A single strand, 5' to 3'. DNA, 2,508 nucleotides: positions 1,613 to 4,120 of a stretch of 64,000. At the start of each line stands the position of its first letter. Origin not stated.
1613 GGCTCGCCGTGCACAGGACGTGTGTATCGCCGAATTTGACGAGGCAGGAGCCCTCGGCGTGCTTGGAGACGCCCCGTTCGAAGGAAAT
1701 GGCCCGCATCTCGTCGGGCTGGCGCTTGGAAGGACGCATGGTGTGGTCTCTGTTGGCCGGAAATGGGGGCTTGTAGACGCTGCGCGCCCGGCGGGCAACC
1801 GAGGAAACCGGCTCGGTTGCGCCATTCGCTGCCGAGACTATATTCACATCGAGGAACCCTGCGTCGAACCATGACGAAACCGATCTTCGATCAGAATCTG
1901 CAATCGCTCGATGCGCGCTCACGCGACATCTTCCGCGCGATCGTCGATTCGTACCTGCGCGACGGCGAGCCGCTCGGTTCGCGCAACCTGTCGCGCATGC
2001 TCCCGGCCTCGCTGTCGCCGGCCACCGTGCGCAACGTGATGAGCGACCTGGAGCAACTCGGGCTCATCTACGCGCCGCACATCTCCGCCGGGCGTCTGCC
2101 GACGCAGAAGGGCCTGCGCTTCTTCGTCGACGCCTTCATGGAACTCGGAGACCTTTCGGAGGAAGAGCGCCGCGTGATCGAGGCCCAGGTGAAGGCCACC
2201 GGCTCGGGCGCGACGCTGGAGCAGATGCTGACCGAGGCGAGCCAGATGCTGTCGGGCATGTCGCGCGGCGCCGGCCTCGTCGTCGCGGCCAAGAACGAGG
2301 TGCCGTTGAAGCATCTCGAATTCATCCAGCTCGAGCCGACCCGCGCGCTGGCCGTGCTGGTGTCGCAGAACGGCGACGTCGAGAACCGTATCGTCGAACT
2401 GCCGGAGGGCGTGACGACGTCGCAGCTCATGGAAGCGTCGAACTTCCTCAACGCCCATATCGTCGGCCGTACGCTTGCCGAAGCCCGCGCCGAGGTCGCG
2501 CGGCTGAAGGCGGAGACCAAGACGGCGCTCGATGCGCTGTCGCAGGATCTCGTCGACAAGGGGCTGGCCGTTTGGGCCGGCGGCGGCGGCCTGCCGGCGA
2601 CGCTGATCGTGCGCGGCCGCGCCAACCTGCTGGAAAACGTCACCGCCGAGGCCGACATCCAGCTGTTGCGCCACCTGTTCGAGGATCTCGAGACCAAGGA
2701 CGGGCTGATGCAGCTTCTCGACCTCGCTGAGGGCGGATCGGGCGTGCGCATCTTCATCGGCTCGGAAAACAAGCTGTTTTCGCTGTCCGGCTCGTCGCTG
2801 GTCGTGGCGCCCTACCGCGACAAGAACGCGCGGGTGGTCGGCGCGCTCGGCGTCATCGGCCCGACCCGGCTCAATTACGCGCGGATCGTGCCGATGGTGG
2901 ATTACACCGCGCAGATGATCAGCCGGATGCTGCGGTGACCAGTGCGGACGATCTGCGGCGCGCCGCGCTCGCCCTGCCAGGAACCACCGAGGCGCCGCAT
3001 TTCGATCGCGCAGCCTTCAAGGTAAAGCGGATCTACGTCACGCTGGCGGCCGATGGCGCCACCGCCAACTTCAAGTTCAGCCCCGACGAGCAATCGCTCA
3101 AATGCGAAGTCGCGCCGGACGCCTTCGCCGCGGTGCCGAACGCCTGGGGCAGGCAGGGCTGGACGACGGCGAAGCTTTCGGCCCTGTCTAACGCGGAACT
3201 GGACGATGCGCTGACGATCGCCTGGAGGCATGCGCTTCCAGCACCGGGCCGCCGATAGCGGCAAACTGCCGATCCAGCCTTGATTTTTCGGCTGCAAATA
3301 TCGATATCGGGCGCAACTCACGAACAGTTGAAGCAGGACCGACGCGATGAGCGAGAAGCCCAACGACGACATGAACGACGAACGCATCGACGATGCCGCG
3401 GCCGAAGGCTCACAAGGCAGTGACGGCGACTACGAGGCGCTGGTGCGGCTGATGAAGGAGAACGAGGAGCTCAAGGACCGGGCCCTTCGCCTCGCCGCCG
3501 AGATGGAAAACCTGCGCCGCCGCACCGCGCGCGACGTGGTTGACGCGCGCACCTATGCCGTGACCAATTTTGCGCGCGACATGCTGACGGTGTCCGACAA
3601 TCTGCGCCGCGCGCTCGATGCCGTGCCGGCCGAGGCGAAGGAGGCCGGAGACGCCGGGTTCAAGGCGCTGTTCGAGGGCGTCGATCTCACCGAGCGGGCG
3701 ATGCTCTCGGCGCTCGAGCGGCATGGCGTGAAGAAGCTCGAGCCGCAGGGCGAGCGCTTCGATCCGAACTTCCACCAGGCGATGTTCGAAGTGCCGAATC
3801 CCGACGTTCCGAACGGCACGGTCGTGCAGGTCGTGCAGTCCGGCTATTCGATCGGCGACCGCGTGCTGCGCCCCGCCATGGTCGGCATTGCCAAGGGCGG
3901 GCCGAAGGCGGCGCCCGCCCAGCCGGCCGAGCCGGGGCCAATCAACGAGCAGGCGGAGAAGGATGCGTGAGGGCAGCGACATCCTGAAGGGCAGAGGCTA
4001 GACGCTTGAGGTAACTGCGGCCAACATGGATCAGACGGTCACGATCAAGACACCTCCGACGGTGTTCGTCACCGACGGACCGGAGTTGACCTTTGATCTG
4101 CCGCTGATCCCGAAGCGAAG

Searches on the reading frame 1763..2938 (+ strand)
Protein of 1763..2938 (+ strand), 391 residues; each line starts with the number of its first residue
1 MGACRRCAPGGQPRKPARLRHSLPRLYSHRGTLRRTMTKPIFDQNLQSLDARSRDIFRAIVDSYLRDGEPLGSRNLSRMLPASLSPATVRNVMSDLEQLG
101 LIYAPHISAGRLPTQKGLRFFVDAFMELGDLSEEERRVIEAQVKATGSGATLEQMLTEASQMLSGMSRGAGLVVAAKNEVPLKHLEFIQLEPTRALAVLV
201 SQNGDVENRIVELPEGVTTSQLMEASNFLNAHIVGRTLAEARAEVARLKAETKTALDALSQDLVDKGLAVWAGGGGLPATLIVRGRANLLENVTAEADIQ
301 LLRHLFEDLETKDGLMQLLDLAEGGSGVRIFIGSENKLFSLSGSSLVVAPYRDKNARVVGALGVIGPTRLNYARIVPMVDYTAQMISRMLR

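Call 17: search_protein_families(library=pfam, proteins=[window:1763-2938:+], max_evalue=0.001)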
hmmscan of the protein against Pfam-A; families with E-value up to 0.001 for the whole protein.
window:1763-2938:+ (391 aa): 2 families
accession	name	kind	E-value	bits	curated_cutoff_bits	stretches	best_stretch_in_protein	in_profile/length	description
PF01628.27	HrcA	-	1.3e-57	195.7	22.2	1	153-376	1-215/215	HrcA protein C terminal domain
PF03444.21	HrcA_DNA-bdg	-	0.00015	21.8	21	1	50-116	3-68/79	Winged helix-turn-helix transcription repressor, HrcA DNA-binding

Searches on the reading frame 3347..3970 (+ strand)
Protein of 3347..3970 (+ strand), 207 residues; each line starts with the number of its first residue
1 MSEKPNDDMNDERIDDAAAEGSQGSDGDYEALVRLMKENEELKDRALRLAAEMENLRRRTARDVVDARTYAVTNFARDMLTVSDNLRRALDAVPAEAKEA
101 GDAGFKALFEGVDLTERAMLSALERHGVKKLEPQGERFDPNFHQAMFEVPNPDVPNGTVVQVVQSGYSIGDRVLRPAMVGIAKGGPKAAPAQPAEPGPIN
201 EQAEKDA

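Call 17: search_protein_families(library=pfam, proteins=[window:3347-3970:+], max_evalue=0.001)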
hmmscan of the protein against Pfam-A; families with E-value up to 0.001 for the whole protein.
window:3347-3970:+ (207 aa): 1 family
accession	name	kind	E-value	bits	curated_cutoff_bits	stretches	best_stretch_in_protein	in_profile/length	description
PF01025.24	GrpE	-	2.5e-53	180.6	25.8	1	30-183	18-165/165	GrpE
